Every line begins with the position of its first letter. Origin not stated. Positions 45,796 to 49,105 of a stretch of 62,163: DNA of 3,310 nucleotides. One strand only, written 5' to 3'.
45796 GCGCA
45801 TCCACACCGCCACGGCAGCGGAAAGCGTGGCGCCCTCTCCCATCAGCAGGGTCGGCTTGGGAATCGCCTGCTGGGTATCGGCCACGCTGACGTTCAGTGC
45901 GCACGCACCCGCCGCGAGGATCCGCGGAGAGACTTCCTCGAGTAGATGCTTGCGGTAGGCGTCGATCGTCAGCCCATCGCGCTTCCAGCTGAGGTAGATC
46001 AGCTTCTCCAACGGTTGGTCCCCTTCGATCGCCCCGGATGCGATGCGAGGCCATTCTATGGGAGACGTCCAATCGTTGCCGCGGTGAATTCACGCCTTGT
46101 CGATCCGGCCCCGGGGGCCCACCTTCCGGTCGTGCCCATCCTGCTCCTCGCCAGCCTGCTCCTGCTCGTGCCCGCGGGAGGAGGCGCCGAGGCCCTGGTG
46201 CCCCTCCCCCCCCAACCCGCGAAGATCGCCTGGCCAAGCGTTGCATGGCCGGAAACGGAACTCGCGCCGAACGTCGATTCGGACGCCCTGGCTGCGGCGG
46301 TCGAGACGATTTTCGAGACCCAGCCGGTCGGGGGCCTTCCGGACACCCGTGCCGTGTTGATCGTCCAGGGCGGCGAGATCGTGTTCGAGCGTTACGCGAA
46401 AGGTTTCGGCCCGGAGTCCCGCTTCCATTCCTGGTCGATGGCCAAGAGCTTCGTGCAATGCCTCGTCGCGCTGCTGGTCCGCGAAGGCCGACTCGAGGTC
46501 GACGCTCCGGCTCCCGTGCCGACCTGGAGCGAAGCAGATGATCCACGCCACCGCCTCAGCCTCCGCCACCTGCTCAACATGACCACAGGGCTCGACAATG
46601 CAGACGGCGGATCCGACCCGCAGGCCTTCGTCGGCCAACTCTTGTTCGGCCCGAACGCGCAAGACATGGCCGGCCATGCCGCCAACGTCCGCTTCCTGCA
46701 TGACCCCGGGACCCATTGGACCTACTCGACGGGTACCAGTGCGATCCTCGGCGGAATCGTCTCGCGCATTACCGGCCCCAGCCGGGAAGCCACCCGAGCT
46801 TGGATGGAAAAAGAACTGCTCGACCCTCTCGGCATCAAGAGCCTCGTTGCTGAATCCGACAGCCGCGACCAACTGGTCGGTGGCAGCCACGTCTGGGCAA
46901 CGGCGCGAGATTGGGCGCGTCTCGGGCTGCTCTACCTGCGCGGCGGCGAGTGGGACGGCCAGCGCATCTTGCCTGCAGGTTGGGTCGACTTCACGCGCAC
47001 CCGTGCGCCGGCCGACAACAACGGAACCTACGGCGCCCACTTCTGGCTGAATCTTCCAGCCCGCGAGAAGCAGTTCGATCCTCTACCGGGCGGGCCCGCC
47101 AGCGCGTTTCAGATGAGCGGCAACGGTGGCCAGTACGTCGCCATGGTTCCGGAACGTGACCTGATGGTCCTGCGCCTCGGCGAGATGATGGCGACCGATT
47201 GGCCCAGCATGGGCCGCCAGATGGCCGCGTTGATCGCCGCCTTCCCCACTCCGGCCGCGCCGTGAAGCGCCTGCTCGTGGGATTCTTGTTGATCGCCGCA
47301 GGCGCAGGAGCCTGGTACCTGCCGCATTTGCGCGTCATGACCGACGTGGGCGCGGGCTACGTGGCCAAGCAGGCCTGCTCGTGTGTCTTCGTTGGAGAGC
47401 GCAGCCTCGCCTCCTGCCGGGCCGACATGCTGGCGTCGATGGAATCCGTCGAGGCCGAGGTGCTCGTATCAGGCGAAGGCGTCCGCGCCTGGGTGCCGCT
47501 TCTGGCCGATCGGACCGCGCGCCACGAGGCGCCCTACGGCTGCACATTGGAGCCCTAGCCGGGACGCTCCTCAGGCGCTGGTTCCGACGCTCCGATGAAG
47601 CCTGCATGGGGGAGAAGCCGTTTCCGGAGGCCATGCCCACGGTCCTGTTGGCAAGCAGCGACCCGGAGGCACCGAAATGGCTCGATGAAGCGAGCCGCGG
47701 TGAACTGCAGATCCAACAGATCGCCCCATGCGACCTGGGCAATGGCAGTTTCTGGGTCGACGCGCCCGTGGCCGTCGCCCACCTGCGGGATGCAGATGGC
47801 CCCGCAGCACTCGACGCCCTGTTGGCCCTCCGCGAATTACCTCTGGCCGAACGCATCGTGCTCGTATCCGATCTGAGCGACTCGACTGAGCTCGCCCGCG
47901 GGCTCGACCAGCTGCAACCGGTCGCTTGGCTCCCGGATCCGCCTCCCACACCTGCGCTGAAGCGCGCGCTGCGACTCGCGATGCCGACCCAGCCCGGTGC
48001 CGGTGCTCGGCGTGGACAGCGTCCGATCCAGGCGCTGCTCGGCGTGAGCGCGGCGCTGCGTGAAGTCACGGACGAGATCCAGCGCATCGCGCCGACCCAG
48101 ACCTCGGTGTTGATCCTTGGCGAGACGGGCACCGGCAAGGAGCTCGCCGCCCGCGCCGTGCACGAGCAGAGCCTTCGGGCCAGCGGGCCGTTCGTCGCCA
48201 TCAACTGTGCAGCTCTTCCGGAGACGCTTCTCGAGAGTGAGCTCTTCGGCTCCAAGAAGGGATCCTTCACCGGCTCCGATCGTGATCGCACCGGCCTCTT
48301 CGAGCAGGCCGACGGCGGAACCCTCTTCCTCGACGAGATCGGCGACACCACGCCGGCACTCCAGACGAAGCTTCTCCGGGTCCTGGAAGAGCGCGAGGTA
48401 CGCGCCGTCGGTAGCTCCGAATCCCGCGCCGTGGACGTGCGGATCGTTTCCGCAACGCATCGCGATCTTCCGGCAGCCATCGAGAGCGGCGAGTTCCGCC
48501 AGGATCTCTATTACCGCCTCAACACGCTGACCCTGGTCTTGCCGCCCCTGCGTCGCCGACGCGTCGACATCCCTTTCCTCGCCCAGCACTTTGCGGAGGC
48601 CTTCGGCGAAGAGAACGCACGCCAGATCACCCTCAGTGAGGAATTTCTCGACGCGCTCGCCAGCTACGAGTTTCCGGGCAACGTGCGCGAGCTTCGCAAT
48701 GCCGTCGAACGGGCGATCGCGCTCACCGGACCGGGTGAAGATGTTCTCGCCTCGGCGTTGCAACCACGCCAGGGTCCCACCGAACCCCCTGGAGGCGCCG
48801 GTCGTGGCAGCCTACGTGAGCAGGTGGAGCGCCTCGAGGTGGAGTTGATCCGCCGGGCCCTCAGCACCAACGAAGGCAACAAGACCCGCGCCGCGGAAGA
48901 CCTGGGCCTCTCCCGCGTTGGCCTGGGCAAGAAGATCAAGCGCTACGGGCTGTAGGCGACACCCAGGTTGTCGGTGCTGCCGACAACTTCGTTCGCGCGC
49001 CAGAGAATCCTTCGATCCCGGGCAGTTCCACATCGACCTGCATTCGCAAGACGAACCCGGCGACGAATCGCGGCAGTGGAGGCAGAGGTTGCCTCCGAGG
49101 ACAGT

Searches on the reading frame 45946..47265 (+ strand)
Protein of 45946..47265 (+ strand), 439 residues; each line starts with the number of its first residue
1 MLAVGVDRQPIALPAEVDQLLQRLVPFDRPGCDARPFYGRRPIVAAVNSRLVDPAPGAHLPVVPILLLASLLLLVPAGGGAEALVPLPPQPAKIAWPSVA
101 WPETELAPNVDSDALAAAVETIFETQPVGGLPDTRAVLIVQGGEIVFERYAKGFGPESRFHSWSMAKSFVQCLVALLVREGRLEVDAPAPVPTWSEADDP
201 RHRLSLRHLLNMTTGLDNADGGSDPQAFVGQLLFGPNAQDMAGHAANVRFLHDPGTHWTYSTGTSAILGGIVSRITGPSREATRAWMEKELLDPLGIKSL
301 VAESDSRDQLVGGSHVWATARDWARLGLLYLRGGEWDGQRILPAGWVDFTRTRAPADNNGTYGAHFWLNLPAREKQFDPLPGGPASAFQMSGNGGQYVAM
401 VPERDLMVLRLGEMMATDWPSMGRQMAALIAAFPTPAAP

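Call 10: search_protein_families(library=pfam, proteins=[window:45946-47265:+])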
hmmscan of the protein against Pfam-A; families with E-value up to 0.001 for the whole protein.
window:45946-47265:+ (439 aa): 1 family
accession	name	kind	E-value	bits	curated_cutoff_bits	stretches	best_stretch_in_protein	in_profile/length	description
PF00144.29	Beta-lactamase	-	1.9e-31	109.9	27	1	136-409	18-305/329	Beta-lactamase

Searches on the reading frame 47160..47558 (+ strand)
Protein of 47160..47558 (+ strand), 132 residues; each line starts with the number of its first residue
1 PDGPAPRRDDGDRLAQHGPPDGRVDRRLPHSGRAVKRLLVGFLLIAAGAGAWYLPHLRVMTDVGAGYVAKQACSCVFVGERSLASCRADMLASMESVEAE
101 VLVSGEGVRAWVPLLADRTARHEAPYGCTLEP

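Call 76: search_protein_families(library=pfam, proteins=[window:47160-47558:+], max_evalue=1)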
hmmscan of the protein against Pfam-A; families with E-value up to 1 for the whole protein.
window:47160-47558:+ (132 aa): 0 families
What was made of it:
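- Closest known: Pxr sRNA of Myxococcus and other Cystobacterineae. Different: The activator lacks a recognisable receiver domain (call 76).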

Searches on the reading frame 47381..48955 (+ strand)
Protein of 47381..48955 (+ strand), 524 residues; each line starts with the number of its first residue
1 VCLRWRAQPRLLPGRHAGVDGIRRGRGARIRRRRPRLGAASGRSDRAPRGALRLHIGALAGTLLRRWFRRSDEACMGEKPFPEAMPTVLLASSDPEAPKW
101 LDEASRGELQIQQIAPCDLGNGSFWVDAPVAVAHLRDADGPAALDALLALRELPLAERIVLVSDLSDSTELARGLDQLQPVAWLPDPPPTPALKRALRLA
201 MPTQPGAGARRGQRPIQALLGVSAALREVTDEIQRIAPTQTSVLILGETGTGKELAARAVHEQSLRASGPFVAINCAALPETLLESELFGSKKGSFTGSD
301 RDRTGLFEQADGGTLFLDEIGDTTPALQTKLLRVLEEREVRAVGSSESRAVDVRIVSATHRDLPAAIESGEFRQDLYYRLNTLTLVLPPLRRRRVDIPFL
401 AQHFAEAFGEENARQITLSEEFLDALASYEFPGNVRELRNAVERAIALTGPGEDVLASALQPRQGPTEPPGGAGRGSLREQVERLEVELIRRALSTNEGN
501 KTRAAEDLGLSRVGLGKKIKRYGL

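Call 10: search_protein_families(library=pfam, proteins=[window:47381-48955:+])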
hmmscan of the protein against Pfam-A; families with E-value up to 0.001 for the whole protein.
window:47381-48955:+ (524 aa): 7 families
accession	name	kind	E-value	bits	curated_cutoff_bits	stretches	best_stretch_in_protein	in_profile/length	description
PF00158.32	Sigma54_activat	-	5.5e-70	234.9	20.2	1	220-385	2-167/168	Sigma-54 interaction domain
PF14532.12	Sigma54_activ_2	-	8.3e-24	84.8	25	1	220-390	1-138/138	Sigma-54 interaction domain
PF25601.1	AAA_lid_14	-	2.3e-20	72.7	27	1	391-463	1-73/87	AAA+ ATPase lid domain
PF02954.25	HTH_8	-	2.3e-11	43.7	22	1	482-522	2-42/42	Bacterial regulatory protein, Fis family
PF07728.20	AAA_5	-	2.8e-05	24.6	22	1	243-344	2-99/139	AAA domain (dynein-related subfamily)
PF07724.20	AAA_2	-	8.5e-05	23.1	27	1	241-345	4-106/166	AAA domain (Cdc48 subfamily)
PF18024.7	HTH_50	-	0.00018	21.5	27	1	476-524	2-49/50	Helix-turn-helix domain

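Call 86: find_homologous_proteins(query=window:47606-48952:+, max_evalue=1e-60)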
Query window:47606-48952:+ (449 aa): 7532 proteins with E <= 1e-60 among 8000 candidates; the best 120 are listed.
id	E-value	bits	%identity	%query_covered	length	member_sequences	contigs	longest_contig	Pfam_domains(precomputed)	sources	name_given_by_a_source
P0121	2.1e-286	968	100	100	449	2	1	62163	PF00158.33,PF25601.2,PF02954.26,PF14532.13,PF07728.21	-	-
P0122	2.1e-253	859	88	100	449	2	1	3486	PF00158.33,PF25601.2,PF02954.26,PF14532.13,PF07728.21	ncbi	-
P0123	4.7e-240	815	85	100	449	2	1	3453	PF00158.33,PF25601.2,PF02954.26,PF14532.13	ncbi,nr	ncbi:MAG: AAA domain-containing protein [bacterium]|nr:AAA domain-containing protein [bacterium]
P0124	7.8e-216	735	78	100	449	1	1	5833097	PF00158.33,PF25601.2,PF02954.26,PF18024.8,PF14532.13,PF07728.21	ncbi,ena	-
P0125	6.5e-196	670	72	98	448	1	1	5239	PF00158.33,PF07724.21,PF25601.2,PF02954.26,PF14532.13,PF07728.21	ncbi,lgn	-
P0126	1.6e-189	649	72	99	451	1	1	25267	PF00158.33,PF25601.2,PF02954.26,PF18024.8,PF14532.13,PF07728.21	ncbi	-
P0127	1.4e-186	639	69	99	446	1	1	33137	PF00158.33,PF25601.2,PF02954.26,PF14532.13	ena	-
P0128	4.2e-183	627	68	98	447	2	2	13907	PF00158.33,PF25601.2,PF02954.26,PF14532.13,PF07728.21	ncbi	-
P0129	1.8e-144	500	58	97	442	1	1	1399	PF00158.33,PF25601.2,PF02954.26,PF14532.13,PF07728.21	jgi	jgi:two-component system response regulator HupR/HoxA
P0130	1.6e-143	497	58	98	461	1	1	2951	PF00158.33,PF25601.2,PF02954.26,PF14532.13,PF07728.21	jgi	jgi:two-component system response regulator HupR/HoxA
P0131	6.3e-143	495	58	99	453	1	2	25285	PF00158.33,PF07724.21,PF25601.2,PF02954.26,PF14532.13,PF07728.21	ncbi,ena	-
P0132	3.7e-141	489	58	97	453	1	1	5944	PF00158.33,PF25601.2,PF02954.26,PF18024.8,PF14532.13,PF07728.21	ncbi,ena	-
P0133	4.8e-140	486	56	99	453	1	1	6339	PF00158.33,PF25601.2,PF02954.26,PF14532.13,PF07728.21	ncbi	-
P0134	1.1e-139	484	61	92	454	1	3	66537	PF00158.33,PF25601.2,PF02954.26,PF18024.8,PF14532.13,PF07728.21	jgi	-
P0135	2.7e-139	483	58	93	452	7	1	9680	PF00158.33,PF25601.2,PF02954.26,PF18024.8,PF00004.36,PF14532.13,PF07728.21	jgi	jgi:DNA-binding NtrC family response regulator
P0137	7.0e-138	478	55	100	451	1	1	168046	PF00158.33,PF25601.2,PF02954.26,PF14532.13,PF07728.21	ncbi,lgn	-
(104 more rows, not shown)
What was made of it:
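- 47606..48955 (+): Sigma-54 enhancer-binding protein gene (449 aa from ATG 47606; ATG 47633 is an alternative start). It has AAA+ Sigma54_activat, AAA lid and Fis-type HTH domains. The N-terminal ~140 aa have no Pfam match and no recognisable receiver domain. Orthologues of 68-88% identity sit in the same synteny (call 86).
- Tried and rejected: The full-length search showed a sharp drop from orthologues (68-88%) to a broad family at 61% identity or less (call 86).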

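Call 87: find_encoding_contigs(protein=P0131, flank=4000, max_places=1)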
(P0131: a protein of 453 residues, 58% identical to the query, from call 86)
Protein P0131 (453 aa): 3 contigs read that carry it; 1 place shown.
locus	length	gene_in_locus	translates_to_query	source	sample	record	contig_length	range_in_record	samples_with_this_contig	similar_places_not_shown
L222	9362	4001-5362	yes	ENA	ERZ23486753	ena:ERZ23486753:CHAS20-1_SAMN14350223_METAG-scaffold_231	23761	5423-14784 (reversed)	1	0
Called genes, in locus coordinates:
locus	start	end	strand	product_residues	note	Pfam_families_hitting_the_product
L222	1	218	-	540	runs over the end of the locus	PF20154:LNT_N, PF00795:CN_hydrolase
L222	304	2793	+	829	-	PF00512:HisKA (weak), PF02518:HATPase_c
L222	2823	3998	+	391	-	PF00072:Response_reg, PF00512:HisKA, PF02518:HATPase_c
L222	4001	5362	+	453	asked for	PF00158:Sigma54_activat, PF14532:Sigma54_activ_2, PF07724:AAA_2 (weak), PF07728:AAA_5, PF25601:AAA_lid_14, PF02954:HTH_8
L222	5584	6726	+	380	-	-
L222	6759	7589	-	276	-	PF07228:SpoIIE (faint), PF13672:PP2C_2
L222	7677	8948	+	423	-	PF01595:CNNM, PF00571:CBS (weak), PF03471:CorC_HlyC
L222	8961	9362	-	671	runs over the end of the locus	PF06480:FtsH_ext, PF00004:AAA, PF17862:AAA_lid_3, PF01434:Peptidase_M41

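Call 88: find_encoding_contigs(protein=P0134, flank=4000, max_places=1)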
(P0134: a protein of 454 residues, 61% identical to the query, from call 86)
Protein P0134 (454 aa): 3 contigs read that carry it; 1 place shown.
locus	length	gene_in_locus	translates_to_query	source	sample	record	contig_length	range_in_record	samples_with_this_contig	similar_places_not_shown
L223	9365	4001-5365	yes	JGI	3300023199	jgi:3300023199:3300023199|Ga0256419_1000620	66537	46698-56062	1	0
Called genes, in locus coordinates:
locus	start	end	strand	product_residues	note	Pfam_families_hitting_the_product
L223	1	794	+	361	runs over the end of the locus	PF08240:ADH_N, PF00107:ADH_zinc_N, PF13602:ADH_zinc_N_2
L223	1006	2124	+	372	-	PF02771:Acyl-CoA_dh_N, PF00441:Acyl-CoA_dh_1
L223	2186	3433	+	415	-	PF02771:Acyl-CoA_dh_N, PF02770:Acyl-CoA_dh_M, PF00441:Acyl-CoA_dh_1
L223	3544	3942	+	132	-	PF04379:DUF525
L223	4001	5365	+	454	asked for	PF00158:Sigma54_activat, PF14532:Sigma54_activ_2, PF07728:AAA_5 (weak), PF25601:AAA_lid_14, PF02954:HTH_8, PF18024:HTH_50 (weak)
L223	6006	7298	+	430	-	PF00067:p450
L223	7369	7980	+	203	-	PF13578:Methyltransf_24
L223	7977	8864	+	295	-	PF01408:GFO_IDH_MocA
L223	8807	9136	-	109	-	-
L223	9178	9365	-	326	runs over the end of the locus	PF00106:adh_short, PF01370:Epimerase, PF08659:KR, PF13439:Glyco_transf_4 (faint), PF13561:adh_short_C2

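Call 89: find_encoding_contigs(protein=P0137, flank=4000, max_places=1)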
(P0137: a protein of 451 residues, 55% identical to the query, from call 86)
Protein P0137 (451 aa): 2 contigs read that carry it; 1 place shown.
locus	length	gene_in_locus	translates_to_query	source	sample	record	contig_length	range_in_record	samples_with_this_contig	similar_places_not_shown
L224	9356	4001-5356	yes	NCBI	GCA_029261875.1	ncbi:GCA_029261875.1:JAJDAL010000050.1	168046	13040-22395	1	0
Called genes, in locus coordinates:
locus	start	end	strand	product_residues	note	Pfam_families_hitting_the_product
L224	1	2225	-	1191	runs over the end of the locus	PF05378:Hydant_A_N, PF01968:Hydantoinase_A, PF02538:Hydantoinase_B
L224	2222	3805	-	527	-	PF01554:MatE (weak), PF03023:MurJ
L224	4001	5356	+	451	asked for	PF00158:Sigma54_activat, PF14532:Sigma54_activ_2, PF07728:AAA_5 (weak), PF25601:AAA_lid_14, PF02954:HTH_8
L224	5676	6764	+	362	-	-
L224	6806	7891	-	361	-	PF04055:Radical_SAM, PF12544:LAM_C (weak)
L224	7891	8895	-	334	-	PF07478:Dala_Dala_lig_C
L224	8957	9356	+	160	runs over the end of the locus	PF04892:VanZ-LLP1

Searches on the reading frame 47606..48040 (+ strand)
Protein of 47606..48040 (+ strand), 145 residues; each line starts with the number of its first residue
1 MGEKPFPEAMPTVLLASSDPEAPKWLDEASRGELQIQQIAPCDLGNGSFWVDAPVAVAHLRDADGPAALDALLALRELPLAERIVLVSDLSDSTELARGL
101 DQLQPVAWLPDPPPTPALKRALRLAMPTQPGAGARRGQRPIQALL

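Call 76: search_protein_families(library=pfam, proteins=[window:47606-48040:+], max_evalue=1)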
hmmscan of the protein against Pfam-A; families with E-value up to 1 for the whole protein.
window:47606-48040:+ (145 aa): 0 families

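Call 85: find_homologous_proteins(query=window:47606-48040:+, max_evalue=0.001)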
Query window:47606-48040:+: 805 candidates shared short words with the query, none scored E <= 0.001.
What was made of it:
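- Tried and rejected: A search with the bEBP N-terminal domain alone returned nothing (call 85).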
